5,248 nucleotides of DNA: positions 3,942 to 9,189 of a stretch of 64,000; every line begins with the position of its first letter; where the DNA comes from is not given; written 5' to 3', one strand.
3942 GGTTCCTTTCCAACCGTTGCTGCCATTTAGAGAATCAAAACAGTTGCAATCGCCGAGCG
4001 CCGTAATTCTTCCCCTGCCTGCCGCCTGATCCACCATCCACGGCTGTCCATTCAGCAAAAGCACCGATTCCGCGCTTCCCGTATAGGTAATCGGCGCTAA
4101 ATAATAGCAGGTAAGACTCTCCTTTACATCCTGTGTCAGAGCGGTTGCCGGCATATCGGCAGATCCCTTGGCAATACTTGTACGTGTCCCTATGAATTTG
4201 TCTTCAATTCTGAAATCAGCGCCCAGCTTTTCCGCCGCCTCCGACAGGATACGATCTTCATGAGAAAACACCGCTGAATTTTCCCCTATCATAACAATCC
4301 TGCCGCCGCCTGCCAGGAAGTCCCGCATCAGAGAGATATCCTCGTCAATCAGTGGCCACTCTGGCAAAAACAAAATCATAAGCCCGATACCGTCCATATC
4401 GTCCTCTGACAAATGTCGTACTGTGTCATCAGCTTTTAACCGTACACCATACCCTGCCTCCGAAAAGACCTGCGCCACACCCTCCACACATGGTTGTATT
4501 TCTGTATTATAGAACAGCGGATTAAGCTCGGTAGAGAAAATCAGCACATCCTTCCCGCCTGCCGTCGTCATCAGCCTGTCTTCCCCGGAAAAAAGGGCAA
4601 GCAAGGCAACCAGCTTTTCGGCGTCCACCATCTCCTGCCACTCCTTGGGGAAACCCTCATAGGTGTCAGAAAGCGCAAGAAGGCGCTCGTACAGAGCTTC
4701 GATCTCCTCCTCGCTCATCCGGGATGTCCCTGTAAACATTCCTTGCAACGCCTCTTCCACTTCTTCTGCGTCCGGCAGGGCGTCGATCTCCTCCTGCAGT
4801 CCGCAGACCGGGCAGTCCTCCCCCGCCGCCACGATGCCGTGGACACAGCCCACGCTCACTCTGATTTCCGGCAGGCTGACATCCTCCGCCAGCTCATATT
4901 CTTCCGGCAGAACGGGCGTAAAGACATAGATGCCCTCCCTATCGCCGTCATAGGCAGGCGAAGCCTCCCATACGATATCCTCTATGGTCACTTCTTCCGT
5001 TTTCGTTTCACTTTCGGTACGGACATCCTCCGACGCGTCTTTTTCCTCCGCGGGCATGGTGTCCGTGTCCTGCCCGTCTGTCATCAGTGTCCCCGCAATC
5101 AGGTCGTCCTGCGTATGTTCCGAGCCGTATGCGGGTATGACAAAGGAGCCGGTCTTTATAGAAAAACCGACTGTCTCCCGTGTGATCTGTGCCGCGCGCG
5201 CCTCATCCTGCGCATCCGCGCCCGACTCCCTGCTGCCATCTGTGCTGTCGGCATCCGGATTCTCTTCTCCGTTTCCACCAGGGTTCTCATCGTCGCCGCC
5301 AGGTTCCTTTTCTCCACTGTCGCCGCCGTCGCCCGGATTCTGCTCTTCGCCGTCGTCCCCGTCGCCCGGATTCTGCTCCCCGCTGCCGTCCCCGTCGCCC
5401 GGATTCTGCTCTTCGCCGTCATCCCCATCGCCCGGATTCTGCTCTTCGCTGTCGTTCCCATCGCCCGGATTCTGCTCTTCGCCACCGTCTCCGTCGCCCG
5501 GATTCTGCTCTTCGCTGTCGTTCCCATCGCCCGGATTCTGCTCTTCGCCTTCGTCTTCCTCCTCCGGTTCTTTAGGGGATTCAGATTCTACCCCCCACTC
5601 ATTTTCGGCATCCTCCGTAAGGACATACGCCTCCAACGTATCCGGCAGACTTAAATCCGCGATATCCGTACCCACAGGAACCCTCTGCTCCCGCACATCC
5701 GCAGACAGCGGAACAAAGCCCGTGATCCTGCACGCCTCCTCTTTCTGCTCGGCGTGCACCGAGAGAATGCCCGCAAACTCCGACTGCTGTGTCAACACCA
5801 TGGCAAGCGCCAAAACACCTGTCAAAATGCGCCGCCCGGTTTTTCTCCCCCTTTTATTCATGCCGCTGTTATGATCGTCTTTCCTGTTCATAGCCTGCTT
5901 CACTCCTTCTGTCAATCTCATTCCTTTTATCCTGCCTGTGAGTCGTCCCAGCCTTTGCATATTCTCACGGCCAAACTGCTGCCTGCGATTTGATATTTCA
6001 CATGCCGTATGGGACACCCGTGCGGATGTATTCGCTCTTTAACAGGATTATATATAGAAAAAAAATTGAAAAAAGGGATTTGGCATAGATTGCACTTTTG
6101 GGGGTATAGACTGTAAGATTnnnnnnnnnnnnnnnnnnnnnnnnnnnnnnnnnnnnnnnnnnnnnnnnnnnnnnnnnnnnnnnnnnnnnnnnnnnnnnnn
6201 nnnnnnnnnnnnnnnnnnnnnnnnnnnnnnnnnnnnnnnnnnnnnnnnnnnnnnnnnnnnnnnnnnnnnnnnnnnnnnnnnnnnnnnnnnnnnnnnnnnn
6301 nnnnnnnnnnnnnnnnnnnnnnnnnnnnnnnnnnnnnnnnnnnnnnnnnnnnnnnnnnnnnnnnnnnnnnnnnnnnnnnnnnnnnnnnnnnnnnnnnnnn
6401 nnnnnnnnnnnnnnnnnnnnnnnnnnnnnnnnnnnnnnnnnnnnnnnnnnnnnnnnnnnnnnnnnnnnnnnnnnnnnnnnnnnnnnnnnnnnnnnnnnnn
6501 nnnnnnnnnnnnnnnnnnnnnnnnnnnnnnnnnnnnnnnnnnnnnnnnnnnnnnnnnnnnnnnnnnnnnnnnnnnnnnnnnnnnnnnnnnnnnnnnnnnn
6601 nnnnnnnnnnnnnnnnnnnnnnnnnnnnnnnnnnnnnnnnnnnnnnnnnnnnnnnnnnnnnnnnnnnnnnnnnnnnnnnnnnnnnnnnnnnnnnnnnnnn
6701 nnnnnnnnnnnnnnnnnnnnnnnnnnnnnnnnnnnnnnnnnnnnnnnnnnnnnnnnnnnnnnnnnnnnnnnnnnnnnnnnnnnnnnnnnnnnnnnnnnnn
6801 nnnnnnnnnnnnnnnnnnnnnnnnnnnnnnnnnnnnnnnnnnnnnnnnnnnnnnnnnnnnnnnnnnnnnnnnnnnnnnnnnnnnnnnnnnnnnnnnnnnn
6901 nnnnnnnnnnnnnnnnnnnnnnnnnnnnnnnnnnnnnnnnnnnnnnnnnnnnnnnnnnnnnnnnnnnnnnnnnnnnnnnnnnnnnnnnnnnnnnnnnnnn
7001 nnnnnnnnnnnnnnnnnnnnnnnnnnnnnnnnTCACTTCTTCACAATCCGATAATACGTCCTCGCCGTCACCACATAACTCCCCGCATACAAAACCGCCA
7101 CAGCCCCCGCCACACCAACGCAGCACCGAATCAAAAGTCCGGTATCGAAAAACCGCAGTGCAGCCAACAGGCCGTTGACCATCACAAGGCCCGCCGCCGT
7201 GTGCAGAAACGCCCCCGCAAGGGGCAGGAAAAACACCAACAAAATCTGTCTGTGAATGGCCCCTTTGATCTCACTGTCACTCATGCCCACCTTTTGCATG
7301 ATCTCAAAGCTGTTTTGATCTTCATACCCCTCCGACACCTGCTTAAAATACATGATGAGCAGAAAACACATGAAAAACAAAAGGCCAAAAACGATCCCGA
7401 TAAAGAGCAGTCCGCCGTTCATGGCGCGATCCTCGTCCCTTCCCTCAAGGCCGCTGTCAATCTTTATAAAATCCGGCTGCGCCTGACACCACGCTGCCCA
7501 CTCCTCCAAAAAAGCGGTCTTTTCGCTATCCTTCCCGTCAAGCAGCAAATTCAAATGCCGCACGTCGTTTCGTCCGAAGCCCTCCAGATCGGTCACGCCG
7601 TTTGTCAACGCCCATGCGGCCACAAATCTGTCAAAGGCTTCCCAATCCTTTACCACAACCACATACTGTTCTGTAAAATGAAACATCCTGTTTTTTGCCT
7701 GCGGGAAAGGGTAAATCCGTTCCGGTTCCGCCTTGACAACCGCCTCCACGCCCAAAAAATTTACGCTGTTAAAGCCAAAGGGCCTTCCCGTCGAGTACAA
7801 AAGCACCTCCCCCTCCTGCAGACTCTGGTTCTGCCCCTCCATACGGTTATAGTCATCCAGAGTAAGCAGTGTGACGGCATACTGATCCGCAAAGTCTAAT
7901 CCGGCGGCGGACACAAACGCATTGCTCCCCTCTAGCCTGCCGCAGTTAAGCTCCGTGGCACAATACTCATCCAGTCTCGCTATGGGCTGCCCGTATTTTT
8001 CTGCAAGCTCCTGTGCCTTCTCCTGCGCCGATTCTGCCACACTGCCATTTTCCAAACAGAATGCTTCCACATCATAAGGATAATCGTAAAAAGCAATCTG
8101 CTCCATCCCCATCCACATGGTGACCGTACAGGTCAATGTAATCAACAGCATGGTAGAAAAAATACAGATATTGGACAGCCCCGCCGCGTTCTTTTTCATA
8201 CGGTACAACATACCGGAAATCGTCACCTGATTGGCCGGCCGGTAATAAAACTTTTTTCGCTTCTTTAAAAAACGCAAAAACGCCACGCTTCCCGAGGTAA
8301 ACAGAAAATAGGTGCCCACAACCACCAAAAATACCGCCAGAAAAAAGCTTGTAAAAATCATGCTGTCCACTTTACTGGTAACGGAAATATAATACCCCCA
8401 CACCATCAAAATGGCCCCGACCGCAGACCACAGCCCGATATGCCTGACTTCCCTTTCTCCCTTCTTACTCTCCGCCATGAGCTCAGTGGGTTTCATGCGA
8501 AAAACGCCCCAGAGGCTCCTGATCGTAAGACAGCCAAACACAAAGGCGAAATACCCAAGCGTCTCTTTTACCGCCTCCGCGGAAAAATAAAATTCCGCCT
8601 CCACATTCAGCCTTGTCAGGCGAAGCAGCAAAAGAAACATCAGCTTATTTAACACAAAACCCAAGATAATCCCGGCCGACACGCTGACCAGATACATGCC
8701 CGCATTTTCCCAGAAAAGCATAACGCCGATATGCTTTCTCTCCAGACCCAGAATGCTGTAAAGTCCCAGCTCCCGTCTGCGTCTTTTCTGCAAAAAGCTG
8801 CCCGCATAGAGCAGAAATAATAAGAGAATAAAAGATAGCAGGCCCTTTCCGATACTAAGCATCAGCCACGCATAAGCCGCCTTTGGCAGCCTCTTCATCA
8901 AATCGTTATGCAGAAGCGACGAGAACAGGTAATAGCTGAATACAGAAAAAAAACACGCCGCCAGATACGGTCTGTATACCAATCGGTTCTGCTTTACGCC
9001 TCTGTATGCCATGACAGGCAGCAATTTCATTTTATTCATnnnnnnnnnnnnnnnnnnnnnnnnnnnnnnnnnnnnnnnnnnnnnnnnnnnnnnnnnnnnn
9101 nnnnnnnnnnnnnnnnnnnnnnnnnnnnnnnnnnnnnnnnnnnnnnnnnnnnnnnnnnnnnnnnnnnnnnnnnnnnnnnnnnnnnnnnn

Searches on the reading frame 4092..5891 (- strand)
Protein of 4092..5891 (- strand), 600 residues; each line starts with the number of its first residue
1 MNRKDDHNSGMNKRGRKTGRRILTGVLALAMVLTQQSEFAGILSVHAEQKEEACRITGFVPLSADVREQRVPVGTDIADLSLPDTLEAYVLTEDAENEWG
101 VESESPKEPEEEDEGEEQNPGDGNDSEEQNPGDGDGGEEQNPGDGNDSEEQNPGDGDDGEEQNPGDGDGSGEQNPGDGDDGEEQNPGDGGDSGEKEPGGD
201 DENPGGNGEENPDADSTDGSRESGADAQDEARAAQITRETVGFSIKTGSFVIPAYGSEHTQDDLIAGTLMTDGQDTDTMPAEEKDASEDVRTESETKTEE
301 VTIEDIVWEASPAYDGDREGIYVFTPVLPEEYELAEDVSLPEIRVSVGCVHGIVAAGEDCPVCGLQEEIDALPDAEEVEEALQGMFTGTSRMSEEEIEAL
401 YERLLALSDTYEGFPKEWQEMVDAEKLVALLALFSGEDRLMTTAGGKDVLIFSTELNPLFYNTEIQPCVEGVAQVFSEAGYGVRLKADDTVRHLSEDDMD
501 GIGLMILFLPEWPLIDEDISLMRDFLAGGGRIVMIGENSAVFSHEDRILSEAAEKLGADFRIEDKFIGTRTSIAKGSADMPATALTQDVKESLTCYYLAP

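Call 69: find_homologous_proteins(query=window:4092-5891:-, max_evalue=1e-50)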
Query window:4092-5891:- (600 aa): 2 proteins with E <= 1e-50 among 8000 candidates.
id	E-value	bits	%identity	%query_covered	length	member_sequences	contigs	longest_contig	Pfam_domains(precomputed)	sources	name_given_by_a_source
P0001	2.6e-166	573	53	100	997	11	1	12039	-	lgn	-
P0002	5.4e-72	261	74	23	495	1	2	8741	PF08533.17,PF08532.17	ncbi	-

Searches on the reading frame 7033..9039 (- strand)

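Call 17: search_protein_families(library=pfam, proteins=[window:7033-9039:-])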
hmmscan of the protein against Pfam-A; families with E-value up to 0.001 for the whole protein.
window:7033-9039:- (668 aa): 1 family
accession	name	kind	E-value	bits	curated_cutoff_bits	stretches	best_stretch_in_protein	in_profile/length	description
PF02687.27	FtsX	-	4.5e-08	33.6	25.5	1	67-178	6-114/120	FtsX-like permease C-terminal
